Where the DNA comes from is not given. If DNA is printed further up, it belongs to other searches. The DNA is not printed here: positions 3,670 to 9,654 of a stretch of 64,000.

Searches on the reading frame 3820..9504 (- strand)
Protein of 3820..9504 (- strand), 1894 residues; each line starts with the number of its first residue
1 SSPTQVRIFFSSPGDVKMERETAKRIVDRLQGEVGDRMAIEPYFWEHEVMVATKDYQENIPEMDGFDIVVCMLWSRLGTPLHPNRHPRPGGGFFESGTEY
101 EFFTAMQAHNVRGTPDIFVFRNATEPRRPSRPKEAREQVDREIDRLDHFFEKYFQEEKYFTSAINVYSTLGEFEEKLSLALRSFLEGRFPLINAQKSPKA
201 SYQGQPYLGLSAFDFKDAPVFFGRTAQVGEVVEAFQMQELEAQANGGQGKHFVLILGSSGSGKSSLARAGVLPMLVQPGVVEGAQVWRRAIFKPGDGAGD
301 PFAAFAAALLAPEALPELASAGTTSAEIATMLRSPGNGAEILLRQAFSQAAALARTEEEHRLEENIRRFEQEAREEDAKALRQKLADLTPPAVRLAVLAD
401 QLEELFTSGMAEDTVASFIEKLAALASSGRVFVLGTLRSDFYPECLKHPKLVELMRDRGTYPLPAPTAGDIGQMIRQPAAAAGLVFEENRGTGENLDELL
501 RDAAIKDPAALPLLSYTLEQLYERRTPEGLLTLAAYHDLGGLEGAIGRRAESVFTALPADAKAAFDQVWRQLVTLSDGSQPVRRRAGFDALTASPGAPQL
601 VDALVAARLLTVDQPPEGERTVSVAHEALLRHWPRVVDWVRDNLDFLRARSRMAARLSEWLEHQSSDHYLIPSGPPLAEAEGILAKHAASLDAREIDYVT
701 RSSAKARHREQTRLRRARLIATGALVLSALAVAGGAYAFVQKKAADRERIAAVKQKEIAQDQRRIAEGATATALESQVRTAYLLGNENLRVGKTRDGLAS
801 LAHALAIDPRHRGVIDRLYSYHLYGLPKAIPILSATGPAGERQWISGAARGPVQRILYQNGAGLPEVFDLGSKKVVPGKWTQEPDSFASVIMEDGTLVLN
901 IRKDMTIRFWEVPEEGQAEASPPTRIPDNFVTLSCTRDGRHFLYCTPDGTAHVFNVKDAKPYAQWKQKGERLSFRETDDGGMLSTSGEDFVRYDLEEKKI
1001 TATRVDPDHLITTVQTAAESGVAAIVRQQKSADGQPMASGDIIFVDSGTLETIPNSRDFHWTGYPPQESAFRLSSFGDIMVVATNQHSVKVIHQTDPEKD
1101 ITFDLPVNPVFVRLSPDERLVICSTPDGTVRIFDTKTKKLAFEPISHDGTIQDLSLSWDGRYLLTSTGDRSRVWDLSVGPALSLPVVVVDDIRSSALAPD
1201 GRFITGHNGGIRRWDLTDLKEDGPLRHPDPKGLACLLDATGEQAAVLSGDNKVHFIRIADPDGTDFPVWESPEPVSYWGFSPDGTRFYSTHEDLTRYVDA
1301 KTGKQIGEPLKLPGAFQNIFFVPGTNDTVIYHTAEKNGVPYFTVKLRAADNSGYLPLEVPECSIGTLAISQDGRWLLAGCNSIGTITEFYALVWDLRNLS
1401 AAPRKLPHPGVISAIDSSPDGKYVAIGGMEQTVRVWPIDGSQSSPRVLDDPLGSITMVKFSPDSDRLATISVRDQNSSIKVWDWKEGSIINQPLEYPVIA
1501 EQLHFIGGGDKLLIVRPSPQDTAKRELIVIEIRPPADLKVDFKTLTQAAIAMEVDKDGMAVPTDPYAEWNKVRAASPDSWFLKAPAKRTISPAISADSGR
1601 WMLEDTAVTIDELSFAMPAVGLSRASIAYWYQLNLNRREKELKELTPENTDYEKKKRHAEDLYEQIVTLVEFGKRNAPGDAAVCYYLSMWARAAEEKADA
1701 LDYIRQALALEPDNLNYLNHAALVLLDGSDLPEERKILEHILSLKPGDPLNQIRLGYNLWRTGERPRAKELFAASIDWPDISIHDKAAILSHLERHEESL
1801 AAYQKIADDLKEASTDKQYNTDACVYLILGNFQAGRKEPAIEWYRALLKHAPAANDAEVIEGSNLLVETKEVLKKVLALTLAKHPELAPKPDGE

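Call 57: search_protein_families(library=pfam, proteins=[window:3820-9504:-], max_evalue=0.00001)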
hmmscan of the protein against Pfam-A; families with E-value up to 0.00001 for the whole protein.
window:3820-9504:- (1894 aa): 19 families
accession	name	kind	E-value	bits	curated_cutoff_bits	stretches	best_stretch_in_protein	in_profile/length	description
PF20703.3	nSTAND1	-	2.6e-93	314.1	27.1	1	206-666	1-377/379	Novel STAND NTPase 1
PF25174.1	Beta-prop_THOC3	-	6.6e-27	94.6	305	3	1275-1491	49-249/272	THOC3 beta-propeller domain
PF24814.1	WD40_Prp19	-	1.1e-18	67.8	320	1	1411-1490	137-212/281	Prp19 WD40 domain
PF00400.38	WD40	-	7.9e-18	64.5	27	0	1408-1436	10-38/39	WD domain, G-beta repeat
PF25173.1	Beta-prop_WDR3_1st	-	3.9e-17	63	154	1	1392-1488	12-104/184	WDR3 first beta-propeller domain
PF24817.1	WD40_WDHD1_1st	-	3e-15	56.6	109.9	1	1068-1179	47-160/291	WDHD1 first WD40 domain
PF25168.1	Beta-prop_WDR36-Utp21_2nd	-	3.7e-15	56.5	84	1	1078-1204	170-296/335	WDR36/Utp21 second beta-propeller domain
PF24807.1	WD40_CDC20-Fz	-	8.6e-14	52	200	0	1363-1491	95-216/292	CDC20/Fizzy WD40 domain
PF23414.1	Beta-prop_EML_2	-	9.9e-14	51.8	90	0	1364-1492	42-161/266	Echinoderm microtubule-associated protein second beta-propeller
PF23393.2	Beta-prop_WDR90_POC16_2nd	-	1.2e-10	41.5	60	0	1107-1167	37-97/291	WDR90/POC16, second beta-propeller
PF25172.1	Beta-prop_WDR3_2nd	-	3.2e-10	40.2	140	0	1078-1178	11-111/293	WDR3 second beta-propeller domain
PF25175.1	Beta-prop_WDR5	-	3.2e-10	40.2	250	0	1073-1204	60-194/296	WDR5 beta-propeller domain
PF24780.1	WD40_MABP1-WDR62_1st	-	5.9e-10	39.4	496.3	0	1412-1491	41-120/328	MABP1/WDR62 first WD40 domain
PF24805.1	EIF3I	-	5.5e-09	36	200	0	1094-1171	135-211/324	EIF3I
PF24796.1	WDR55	-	1.7e-08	34.3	200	0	1075-1169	63-158/296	WDR55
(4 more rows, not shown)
